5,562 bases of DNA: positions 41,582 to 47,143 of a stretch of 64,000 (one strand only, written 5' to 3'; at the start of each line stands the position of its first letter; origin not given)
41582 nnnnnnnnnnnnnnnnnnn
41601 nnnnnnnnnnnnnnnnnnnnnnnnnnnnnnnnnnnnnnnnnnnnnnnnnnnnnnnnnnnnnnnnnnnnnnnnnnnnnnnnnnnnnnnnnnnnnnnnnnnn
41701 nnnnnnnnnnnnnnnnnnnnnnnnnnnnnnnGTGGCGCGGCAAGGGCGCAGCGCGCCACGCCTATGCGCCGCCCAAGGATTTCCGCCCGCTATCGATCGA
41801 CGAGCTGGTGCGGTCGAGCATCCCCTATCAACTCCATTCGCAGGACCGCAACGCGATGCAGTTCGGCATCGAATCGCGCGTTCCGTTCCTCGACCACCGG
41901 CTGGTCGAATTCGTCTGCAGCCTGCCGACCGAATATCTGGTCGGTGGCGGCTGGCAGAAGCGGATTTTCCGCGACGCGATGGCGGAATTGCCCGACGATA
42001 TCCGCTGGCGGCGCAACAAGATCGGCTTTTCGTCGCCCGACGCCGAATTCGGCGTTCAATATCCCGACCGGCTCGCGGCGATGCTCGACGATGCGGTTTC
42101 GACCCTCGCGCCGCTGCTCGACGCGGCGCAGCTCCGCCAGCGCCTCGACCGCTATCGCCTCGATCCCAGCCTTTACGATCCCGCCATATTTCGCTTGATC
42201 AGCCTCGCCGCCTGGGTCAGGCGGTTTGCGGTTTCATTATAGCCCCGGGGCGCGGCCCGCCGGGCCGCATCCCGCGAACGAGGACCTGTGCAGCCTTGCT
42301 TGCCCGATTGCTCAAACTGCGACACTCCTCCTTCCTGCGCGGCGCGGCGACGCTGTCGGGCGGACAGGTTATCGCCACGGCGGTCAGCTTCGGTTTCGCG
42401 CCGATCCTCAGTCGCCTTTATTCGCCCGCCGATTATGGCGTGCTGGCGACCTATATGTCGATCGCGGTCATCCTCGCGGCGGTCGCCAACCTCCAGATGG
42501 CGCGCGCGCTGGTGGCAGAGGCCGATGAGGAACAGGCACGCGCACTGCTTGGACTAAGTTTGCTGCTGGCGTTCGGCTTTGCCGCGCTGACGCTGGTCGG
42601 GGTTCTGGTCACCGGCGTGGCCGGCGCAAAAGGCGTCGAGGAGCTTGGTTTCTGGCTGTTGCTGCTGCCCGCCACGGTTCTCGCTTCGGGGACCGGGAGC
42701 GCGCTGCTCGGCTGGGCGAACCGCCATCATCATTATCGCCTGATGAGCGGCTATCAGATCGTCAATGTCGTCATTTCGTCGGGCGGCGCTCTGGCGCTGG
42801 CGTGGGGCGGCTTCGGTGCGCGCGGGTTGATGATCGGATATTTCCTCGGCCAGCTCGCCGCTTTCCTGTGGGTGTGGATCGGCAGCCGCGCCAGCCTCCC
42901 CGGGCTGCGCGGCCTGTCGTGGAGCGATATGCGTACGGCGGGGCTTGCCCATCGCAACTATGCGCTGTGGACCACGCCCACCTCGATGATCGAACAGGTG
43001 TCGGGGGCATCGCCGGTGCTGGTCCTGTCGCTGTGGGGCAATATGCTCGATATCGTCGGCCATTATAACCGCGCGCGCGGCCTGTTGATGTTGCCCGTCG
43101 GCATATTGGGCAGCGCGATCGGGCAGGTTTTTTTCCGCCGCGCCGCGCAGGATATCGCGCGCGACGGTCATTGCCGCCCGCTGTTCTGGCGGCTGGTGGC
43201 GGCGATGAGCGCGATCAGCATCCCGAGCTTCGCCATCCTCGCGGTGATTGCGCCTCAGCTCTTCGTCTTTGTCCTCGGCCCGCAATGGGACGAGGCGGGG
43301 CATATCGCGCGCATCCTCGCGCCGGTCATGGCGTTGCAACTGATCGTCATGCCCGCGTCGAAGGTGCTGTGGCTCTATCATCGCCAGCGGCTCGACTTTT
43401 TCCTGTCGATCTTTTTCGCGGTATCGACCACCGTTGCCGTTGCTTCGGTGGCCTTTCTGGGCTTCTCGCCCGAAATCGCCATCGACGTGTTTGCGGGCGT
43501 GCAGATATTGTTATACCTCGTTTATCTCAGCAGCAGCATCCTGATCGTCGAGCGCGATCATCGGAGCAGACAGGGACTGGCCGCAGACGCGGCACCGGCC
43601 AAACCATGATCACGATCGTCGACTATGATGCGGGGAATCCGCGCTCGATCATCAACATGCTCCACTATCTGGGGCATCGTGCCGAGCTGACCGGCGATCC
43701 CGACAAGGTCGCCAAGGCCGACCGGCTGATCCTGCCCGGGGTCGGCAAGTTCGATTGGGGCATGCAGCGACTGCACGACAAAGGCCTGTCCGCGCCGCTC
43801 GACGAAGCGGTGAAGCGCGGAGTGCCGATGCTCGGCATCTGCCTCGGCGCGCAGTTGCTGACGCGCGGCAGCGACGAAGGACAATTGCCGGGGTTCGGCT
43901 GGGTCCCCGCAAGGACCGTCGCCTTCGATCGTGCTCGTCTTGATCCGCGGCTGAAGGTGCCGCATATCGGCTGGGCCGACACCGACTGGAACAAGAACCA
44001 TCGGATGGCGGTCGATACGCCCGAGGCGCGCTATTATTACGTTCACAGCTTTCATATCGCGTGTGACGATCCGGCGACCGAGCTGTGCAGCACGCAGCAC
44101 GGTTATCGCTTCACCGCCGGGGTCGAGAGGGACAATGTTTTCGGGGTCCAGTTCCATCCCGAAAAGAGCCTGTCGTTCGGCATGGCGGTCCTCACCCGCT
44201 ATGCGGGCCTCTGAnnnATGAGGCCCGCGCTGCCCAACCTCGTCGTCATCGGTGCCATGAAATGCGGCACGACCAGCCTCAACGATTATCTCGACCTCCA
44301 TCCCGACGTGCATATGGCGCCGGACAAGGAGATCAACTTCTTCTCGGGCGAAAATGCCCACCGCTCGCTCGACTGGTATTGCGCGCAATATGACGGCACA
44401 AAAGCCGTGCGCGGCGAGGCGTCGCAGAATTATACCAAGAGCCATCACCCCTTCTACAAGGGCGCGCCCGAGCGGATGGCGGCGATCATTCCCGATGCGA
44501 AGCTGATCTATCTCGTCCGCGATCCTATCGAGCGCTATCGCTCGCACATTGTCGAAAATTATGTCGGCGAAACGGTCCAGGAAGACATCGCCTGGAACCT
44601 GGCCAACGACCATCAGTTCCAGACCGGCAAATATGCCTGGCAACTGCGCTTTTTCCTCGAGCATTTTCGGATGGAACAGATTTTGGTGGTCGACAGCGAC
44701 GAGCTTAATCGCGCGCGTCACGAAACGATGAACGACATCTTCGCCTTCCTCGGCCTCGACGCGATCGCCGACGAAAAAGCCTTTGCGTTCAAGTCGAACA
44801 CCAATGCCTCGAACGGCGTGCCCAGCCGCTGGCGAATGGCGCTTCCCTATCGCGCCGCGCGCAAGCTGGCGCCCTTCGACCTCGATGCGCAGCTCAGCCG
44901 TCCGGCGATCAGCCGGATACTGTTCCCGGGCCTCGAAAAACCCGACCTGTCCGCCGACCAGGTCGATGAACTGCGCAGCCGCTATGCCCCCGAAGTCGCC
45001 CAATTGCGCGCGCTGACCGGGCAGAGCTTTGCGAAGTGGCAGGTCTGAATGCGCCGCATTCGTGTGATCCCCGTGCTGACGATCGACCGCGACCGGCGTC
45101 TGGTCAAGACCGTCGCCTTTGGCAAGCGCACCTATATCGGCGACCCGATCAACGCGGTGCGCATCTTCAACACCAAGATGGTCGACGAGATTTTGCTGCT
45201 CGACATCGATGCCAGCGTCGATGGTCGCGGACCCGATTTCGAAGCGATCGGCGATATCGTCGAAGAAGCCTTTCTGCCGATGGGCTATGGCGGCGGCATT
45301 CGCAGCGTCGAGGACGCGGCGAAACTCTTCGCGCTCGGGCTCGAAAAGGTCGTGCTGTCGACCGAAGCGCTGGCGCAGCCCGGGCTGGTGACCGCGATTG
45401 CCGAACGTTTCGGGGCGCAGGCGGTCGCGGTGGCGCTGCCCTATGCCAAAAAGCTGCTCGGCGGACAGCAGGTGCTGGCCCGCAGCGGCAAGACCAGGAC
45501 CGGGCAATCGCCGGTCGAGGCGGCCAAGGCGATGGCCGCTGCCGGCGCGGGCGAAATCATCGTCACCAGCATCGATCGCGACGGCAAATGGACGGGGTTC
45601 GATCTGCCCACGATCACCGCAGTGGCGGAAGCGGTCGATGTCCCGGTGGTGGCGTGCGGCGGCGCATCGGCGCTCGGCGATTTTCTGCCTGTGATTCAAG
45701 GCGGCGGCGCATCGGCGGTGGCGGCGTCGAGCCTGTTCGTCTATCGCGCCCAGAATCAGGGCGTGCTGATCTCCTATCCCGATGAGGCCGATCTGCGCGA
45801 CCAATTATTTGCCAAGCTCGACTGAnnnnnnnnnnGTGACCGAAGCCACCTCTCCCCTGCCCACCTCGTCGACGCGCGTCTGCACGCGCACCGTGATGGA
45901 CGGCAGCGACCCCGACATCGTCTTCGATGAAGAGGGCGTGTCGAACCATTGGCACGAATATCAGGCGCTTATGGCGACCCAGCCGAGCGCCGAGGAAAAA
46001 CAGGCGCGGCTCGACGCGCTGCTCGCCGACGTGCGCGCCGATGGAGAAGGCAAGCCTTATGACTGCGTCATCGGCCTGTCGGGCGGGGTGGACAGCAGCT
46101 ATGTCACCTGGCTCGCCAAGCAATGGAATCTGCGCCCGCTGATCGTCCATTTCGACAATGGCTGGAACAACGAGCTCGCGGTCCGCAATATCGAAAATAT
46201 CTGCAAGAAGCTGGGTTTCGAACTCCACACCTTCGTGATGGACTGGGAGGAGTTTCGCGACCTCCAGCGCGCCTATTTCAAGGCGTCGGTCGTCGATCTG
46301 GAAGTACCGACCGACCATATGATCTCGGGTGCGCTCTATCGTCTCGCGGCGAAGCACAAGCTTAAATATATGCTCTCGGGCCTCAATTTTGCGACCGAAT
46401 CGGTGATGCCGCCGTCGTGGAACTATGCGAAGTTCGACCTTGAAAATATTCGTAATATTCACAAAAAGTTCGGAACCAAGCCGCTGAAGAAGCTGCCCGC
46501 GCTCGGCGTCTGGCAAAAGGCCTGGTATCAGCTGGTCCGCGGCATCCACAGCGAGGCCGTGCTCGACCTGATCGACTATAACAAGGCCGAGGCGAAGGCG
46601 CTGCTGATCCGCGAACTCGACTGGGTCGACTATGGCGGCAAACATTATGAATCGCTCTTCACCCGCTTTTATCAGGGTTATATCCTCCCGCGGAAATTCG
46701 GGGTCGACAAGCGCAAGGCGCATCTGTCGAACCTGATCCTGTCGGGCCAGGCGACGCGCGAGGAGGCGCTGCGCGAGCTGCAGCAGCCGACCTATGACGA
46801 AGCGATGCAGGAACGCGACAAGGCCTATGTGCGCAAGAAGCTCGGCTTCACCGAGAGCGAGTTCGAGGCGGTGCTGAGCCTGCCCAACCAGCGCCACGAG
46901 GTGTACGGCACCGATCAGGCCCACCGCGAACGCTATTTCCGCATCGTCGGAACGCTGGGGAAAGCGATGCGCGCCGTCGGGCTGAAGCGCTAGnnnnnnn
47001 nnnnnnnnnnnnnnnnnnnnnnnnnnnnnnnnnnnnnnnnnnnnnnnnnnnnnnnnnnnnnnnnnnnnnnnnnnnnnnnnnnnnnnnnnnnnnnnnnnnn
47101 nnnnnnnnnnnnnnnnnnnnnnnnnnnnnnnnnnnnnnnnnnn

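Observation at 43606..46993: Sulfotransferase nested inside the hisH-hisF-wbuX acetamidino cassette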

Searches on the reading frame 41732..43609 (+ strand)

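Call 3: search_protein_families(library=pfam, proteins=[window:41732-43609:+])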
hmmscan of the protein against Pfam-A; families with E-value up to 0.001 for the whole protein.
window:41732-43609:+ (625 aa): 2 families
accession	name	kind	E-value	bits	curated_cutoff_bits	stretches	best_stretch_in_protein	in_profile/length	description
PF13440.11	Polysacc_synt_3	-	2.4e-23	83.2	23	1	225-522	1-291/293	Polysaccharide biosynthesis protein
PF01943.22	Polysacc_synt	-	2.4e-10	40.8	28.2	1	202-468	2-267/274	Polysaccharide biosynthesis protein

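Call 4: search_protein_families(library=ncbifam, proteins=[window:41732-43609:+])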
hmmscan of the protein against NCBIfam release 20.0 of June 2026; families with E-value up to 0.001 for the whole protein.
window:41732-43609:+ (625 aa): 2 families
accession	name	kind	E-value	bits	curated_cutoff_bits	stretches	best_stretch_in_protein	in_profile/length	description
NF007773.0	PRK10459.1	equivalog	7.6e-17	61.4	273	1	213-595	19-395/492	MOP flippase family protein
NF047674.1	TeichurnBiosyTuaB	equivalog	1.2e-07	31.2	580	1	202-577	9-379/469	teichuronic acid biosynthesis protein TuaB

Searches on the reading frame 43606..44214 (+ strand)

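Call 3: search_protein_families(library=pfam, proteins=[window:43606-44214:+])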
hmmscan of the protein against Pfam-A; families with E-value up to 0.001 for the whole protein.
window:43606-44214:+ (202 aa): 4 families
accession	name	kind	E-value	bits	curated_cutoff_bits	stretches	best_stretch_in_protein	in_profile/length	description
PF00117.34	GATase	-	2.4e-14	53.9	22.8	1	4-190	2-176/190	Glutamine amidotransferase class-I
PF07685.20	GATase_3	-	1.7e-06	28.3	27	1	28-112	29-122/196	CobB/CobQ-like glutamine amidotransferase domain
PF07722.19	Peptidase_C26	-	2.5e-05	24.6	20.5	0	65-85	98-118/219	Peptidase C26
PF01174.25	SNO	-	0.00077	19.8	27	0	28-92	24-88/188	SNO glutamine amidotransferase family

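Call 4: search_protein_families(library=ncbifam, proteins=[window:43606-44214:+])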
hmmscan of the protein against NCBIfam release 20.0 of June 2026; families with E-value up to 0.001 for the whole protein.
window:43606-44214:+ (202 aa): 15 families
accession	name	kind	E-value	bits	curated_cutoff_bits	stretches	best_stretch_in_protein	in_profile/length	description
TIGR01855.1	IMP_synth_hisH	equivalog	4e-53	180.2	105.4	1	2-200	1-196/198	imidazole glycerol phosphate synthase subunit HisH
NF010608.0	PRK14004.1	equivalog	4e-33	114.9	216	1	1-199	1-206/210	imidazole glycerol phosphate synthase subunit HisH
TIGR03800.1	PLP_synth_Pdx2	equivalog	4.8e-08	33.1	105.55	1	10-91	9-92/184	pyridoxal 5'-phosphate synthase glutaminase subunit PdxT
NF001975.0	PRK00758.1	equivalog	6e-08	32.5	198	1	1-87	3-83/185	GMP synthase subunit A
TIGR00888.1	guaA_Nterm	equivalog_domain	2.9e-07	30.1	172.15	0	59-87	57-85/188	glutamine-hydrolyzing GMP synthase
NF005072.0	PRK06490.1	equivalog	3.5e-07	29.4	339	0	67-87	87-107/251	glutamine amidotransferase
NF001989.1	PRK00784.1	equivalog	4.4e-07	28.9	273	1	27-106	276-361/480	cobyric acid synthase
NF006562.0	PRK09065.1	equivalog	1.3e-06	28.1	205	0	65-87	83-105/242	glutamine amidotransferase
NF004169.0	PRK05637.1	equivalog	3.1e-05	23.7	332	1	65-192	67-194/210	anthranilate synthase component II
NF000848.1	PRK00074.1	equivalog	6.8e-05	21.6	400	1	65-199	63-183/512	glutamine-hydrolyzing GMP synthase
NF005458.0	PRK07053.1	equivalog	9.1e-05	21.9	250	0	65-89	76-100/234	glutamine amidotransferase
TIGR00566.1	trpG_papA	subfamily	0.0001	22.1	121.05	0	147-195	132-185/192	glutamine amidotransferase of anthranilate synthase or aminodeoxychorismate synthase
TIGR01368.1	CPSaseIIsmall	equivalog_domain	0.00013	21.1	307.35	0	66-88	240-262/361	glutamine-hydrolyzing carbamoyl-phosphate synthase small subunit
NF009475.0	PRK12838.1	equivalog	0.0004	19.4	221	0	65-87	233-255/359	carbamoyl phosphate synthase small subunit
NF010081.0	PRK13566.1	equivalog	0.00079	17.8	645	0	58-86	586-614/729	anthranilate synthase component I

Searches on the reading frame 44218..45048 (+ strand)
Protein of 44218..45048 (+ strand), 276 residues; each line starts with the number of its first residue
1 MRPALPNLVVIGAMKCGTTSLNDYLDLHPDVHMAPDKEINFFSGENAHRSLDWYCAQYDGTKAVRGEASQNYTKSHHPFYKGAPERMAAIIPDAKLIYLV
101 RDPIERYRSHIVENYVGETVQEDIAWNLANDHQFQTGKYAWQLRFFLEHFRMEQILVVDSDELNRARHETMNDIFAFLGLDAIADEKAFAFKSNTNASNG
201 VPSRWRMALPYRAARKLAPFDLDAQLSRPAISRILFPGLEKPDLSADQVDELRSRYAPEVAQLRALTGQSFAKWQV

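Call 3: search_protein_families(library=pfam, proteins=[window:44218-45048:+])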
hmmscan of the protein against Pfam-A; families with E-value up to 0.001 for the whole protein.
window:44218-45048:+ (276 aa): 2 families
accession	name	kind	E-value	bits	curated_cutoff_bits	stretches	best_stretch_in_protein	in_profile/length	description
PF00685.33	Sulfotransfer_1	-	1.4e-18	67.7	22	1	7-182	3-183/255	Sulfotransferase domain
PF13469.12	Sulfotransfer_3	-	9.7e-14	52.6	27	1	6-181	1-213/216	Sulfotransferase family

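Call 4: search_protein_families(library=ncbifam, proteins=[window:44218-45048:+])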
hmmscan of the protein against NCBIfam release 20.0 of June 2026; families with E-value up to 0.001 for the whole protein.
window:44218-45048:+ (276 aa): 1 family
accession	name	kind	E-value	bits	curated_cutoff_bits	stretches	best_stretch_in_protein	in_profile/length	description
NF058596.1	CJJ1420_fam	subfamily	0.00015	20.9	600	1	7-153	243-375/596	O-methyl phosphoramidate transferase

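Call 76: find_related_loci(query=A2, collection=metagenome_contigs, flank=6000)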
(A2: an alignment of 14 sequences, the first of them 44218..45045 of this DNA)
Query A2 (276 aa) in metagenome_contigs; peptide patterns used: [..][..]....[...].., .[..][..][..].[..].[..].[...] (x = any residue, [..] = any of these).
600 stretches matched a pattern (row limit reached: there are more); 558 encode a relative of the query (tblastn E <= 1e-3); the best 80 are kept; 80 distinct loci.
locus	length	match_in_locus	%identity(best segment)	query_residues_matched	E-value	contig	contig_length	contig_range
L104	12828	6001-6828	91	1-276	4e-177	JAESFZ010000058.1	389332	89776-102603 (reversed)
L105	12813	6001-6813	62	5-276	4e-115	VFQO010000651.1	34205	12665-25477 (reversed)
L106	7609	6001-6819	57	3-276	1e-99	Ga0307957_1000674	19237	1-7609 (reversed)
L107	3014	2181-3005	40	1-276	6e-68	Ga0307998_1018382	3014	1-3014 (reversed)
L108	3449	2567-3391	39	1-276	5e-63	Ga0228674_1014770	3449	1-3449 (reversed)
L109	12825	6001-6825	37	1-276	3e-60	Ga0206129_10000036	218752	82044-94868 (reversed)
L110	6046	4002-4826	36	1-276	2e-59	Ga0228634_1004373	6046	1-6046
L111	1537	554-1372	38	4-276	2e-56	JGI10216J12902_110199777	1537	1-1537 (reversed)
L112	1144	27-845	37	5-276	1e-56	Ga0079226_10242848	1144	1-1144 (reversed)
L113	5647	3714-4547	33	1-274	2e-52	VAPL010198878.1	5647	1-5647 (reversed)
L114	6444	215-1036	40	5-276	7e-52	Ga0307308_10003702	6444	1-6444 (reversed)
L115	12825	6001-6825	36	5-276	3e-51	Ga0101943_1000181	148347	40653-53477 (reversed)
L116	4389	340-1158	37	5-276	1e-49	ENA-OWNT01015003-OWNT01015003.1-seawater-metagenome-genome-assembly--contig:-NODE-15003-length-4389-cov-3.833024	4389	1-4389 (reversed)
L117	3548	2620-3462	33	3-274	3e-49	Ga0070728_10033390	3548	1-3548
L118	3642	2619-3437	40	5-276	3e-49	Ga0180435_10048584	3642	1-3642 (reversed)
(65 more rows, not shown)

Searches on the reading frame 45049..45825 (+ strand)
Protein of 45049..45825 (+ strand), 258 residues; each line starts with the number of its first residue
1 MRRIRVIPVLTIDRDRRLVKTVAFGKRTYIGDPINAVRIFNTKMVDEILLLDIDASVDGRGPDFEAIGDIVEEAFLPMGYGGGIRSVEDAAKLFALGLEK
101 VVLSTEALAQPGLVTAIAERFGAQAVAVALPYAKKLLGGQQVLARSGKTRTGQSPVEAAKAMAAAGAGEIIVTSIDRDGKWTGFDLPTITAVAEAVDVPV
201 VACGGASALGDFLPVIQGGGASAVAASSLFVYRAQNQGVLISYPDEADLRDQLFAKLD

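Call 3: search_protein_families(library=pfam, proteins=[window:45049-45825:+])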
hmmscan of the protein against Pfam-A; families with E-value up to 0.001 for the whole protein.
window:45049-45825:+ (258 aa): 2 families
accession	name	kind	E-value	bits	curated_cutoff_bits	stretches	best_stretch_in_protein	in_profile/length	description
PF00977.27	His_biosynth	-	1.7e-53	181.9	23.6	1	5-230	1-223/228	Histidine biosynthesis protein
PF01207.24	Dus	-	1.4e-05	24.8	20.4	0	152-224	137-211/311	Dihydrouridine synthase (Dus)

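Call 4: search_protein_families(library=ncbifam, proteins=[window:45049-45825:+])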
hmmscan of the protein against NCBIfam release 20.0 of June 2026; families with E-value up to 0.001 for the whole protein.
window:45049-45825:+ (258 aa): 14 families
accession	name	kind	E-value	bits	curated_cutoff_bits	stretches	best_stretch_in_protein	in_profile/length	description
NF038364.1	AglZ_HisF2_fam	equivalog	7.8e-90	300.6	310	1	3-248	2-246/248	AglZ/HisF2 family acetamidino modification protein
TIGR03572.1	WbuZ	equivalog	5.9e-74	248.3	299.7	1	1-232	1-232/232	glycosyl amidation-associated protein WbuZ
TIGR00735.1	hisF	equivalog_domain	5.6e-51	173.3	294.55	1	5-237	5-239/254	imidazole glycerol phosphate synthase subunit HisF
NF010112.0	PRK13585.1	equivalog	5.6e-38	130.9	243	1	4-231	3-226/241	1-(5-phosphoribosyl)-5-[(5-phosphoribosylamino)methylideneamino]imidazole-4-carboxamide isomerase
TIGR00007.1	TIGR00007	equivalog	3.7e-32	111.8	228.95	1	17-217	14-209/231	1-(5-phosphoribosyl)-5-[(5-phosphoribosylamino)methylideneamino]imidazole-4-carboxamide isomerase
TIGR01919.1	hisA-trpF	equivalog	1e-22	80.9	306.45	1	17-215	18-211/243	bifunctional 1-(5-phosphoribosyl)-5-((5-phosphoribosylamino)methylideneamino)imidazole-4-carboxamide isomerase/phosphoribosylanthranilate is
NF010113.0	PRK13586.1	equivalog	2.9e-15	56.6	238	1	5-218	3-210/232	1-(5-phosphoribosyl)-5-((5-phosphoribosylamino)methylideneamino)imidazole-4-carboxamide isomerase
NF003156.0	PRK04128.1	equivalog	1.3e-14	54.7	285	1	5-226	3-211/231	1-(5-phosphoribosyl)-5-((5-phosphoribosylamino)methylideneamino)imidazole-4-carboxamide isomerase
NF010114.0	PRK13587.1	equivalog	1.2e-09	38.2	305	1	43-209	44-204/234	1-(5-phosphoribosyl)-5-((5-phosphoribosylamino)methylideneamino)imidazole-4-carboxamide isomerase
NF010712.0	PRK14114.1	equivalog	2e-09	37.3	327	1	7-208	4-199/241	1-(5-phosphoribosyl)-5-((5-phosphoribosylamino)methylideneamino)imidazole-4-carboxamide isomerase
TIGR00734.1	hisAF_rel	hypoth_equivalog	1.3e-07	31.7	179.85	1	44-105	154-214/221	HisA/HisF family protein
TIGR02129.1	hisA_euk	equivalog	3.2e-06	27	229.3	0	166-213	172-219/255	phosphoribosylformimino-5-aminoimidazole carboxamide ribotide isomerase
NF003966.0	PRK05458.1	equivalog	3.9e-05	23.1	344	1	117-242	120-246/327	GMP reductase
TIGR01306.1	GMP_reduct_2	equivalog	0.00033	20.3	465.65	1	123-238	121-238/321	GMP reductase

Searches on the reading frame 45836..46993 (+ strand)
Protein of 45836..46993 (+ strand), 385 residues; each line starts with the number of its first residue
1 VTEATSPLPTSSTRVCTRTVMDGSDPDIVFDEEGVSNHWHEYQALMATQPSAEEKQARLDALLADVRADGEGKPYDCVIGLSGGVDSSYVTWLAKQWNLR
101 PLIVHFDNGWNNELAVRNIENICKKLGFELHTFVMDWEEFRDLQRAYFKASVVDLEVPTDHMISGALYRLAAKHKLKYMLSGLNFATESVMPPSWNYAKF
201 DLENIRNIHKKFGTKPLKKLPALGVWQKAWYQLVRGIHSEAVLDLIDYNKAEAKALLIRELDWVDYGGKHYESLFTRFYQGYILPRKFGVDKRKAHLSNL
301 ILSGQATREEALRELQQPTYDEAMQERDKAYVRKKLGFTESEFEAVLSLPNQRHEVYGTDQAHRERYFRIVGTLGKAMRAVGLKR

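Call 3: search_protein_families(library=pfam, proteins=[window:45836-46993:+])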
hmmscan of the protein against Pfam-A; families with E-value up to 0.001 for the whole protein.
window:45836-46993:+ (385 aa): 4 families
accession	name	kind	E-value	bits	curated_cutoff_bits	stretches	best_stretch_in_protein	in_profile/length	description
PF00733.27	Asn_synthase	-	4.4e-06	27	21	1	81-182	24-125/354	Asparagine synthase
PF06508.19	QueC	-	8.6e-05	22.6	22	1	77-136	2-61/210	Queuosine biosynthesis protein QueC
PF02540.23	NAD_synthase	-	0.00028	20.5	21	1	76-134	20-80/242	NAD synthase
PF01171.26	ATP_bind_3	-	0.00066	19.9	27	0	77-139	2-70/182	PP-loop family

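Call 4: search_protein_families(library=ncbifam, proteins=[window:45836-46993:+])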
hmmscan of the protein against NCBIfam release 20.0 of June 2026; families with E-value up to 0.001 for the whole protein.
window:45836-46993:+ (385 aa): 5 families
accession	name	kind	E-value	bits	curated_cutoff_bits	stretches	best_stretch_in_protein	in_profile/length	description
TIGR03573.1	WbuX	subfamily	1.6e-77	261.2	203.2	1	14-347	2-343/344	N-acetyl sugar amidotransferase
TIGR01536.1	asn_synth_AEB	equivalog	1.5e-05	24.2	267.1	1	78-182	256-361/517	asparagine synthase (glutamine-hydrolyzing)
TIGR02432.1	lysidine_TilS_N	equivalog_domain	5.8e-05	23.1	93.6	1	77-143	2-74/189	tRNA lysidine(34) synthetase TilS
NF010587.0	PRK13980.1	equivalog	0.0002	20.7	255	1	76-132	33-91/267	NAD+ synthase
TIGR00364.1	TIGR00364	equivalog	0.00027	20.6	150.3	1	77-137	1-61/201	7-cyano-7-deazaguanine synthase QueC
